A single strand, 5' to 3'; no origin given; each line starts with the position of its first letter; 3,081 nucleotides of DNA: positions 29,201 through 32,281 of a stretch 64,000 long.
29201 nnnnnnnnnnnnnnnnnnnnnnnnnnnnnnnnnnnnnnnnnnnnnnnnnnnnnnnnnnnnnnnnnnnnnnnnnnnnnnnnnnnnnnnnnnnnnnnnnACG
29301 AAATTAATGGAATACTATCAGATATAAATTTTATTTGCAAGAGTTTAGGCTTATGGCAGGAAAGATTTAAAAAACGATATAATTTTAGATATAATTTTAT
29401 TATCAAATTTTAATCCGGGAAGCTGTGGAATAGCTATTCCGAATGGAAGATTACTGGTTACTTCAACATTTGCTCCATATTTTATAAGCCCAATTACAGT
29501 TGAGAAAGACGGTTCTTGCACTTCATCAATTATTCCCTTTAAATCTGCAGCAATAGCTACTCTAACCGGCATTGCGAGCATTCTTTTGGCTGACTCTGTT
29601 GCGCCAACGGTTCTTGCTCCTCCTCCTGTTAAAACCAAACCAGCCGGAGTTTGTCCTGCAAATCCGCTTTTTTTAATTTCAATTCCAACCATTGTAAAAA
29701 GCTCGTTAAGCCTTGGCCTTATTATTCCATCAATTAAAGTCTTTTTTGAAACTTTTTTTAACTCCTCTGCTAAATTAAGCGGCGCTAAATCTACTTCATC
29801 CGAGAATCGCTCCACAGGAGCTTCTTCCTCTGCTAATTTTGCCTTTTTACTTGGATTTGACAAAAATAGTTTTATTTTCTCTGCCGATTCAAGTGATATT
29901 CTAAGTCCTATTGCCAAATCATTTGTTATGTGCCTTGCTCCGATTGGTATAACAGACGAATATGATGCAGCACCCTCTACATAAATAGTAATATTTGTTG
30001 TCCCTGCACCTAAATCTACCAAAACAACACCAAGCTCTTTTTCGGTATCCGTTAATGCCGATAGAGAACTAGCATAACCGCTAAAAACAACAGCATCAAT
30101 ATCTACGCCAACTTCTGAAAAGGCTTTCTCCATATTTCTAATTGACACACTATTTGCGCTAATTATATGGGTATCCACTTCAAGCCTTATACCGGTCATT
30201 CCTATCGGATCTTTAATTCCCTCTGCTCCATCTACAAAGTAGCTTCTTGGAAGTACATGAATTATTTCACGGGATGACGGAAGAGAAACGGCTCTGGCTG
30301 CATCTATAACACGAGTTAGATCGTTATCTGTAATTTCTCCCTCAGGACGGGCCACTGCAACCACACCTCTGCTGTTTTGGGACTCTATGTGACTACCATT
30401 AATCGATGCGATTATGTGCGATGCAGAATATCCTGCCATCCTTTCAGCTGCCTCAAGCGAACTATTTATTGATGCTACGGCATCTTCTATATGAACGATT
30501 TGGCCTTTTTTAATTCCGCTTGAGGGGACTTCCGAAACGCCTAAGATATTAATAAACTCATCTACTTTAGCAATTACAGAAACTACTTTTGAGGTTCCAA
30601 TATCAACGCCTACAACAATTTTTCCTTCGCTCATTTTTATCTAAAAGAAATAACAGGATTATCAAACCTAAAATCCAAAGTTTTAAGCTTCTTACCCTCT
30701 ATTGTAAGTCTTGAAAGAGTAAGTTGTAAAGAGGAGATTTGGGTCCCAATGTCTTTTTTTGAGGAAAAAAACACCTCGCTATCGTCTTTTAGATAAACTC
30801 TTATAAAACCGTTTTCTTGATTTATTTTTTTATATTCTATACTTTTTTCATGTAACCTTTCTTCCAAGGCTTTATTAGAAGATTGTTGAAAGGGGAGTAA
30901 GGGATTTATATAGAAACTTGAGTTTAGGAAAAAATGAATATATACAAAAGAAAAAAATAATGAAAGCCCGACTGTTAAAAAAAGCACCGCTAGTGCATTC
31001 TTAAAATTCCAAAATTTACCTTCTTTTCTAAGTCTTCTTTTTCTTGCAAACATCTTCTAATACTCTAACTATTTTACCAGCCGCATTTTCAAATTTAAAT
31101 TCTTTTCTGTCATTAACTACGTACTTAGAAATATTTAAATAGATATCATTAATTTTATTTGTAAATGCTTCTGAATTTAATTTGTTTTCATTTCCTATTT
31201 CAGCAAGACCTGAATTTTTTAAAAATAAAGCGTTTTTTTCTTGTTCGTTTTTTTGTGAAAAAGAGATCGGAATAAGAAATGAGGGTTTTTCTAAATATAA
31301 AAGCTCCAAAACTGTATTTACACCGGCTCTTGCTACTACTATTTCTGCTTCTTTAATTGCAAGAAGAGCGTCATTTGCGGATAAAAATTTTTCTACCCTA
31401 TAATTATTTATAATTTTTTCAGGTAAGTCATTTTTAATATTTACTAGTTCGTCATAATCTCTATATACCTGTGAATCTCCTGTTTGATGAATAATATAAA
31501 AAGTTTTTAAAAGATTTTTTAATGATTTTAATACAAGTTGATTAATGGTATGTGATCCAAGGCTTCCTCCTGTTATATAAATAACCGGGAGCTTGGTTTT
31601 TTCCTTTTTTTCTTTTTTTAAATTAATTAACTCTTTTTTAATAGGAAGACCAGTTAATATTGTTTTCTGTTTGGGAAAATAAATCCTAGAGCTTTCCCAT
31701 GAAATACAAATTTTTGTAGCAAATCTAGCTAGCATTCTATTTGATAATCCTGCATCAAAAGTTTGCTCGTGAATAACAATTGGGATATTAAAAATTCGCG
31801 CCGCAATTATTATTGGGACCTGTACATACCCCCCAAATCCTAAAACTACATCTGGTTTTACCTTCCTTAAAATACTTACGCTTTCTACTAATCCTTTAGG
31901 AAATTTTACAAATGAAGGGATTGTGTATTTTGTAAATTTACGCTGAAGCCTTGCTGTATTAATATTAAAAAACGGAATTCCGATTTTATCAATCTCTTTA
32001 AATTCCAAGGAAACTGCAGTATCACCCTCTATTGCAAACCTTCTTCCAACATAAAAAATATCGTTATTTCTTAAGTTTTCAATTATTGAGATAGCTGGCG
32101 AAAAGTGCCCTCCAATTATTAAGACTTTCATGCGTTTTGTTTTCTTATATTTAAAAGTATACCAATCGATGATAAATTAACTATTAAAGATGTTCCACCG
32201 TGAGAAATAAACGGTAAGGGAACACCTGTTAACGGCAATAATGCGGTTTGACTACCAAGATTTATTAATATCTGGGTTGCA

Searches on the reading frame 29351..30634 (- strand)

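Call 13: search_protein_families(library=pfam, proteins=[window:29351-30634:-], max_evalue=0.001)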
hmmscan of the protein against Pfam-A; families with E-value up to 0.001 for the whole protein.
window:29351-30634:- (427 aa): 5 families
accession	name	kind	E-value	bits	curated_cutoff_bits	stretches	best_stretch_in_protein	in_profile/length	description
PF14450.12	FtsA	-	3.1e-33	115.3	31.8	2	204-382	1-127/127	Cell division protein FtsA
PF02491.25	SHS2_FTSA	-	3.8e-31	107.7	25.4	1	80-158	1-78/79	SHS2 domain inserted in FTSA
PF06277.17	EutA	-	1.3e-06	28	27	1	189-240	132-182/475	Ethanolamine utilisation protein EutA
PF06723.19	MreB_Mbl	-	4.7e-05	22.8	27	1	160-361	104-305/327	MreB/Mbl protein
PF11104.14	PilM_2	-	5.2e-05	22.8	27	1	177-257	155-236/340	Type IV pilus assembly protein PilM;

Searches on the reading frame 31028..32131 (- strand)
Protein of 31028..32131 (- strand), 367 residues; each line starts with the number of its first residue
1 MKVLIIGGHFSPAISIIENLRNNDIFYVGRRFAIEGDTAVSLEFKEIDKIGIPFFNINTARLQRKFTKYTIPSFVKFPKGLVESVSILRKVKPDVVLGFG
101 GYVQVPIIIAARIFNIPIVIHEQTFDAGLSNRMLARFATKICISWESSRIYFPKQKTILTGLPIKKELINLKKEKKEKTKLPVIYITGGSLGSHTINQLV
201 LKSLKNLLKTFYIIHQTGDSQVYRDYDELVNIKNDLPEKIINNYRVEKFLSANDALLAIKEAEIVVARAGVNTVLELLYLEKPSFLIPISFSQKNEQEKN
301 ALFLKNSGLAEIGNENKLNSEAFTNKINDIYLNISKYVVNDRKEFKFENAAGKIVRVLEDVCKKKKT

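Call 13: search_protein_families(library=pfam, proteins=[window:31028-32131:-], max_evalue=0.001)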
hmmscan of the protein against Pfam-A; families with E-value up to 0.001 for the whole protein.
window:31028-32131:- (367 aa): 4 families
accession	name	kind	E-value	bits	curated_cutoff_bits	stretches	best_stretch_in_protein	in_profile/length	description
PF04101.22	Glyco_tran_28_C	-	2.5e-26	93.1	22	1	183-350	1-162/166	Glycosyltransferase family 28 C-terminal domain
PF03033.26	Glyco_transf_28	-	4.5e-24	85.5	26.2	1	7-142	9-138/139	Glycosyltransferase family 28 N-terminal domain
PF13528.12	Glyco_trans_1_3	-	7.7e-05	22.4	25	1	247-323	240-314/322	Glycosyl transferase family 1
PF08660.17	Alg14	-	0.0004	20.8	27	0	6-121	7-122/171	Oligosaccharide biosynthesis protein Alg14 like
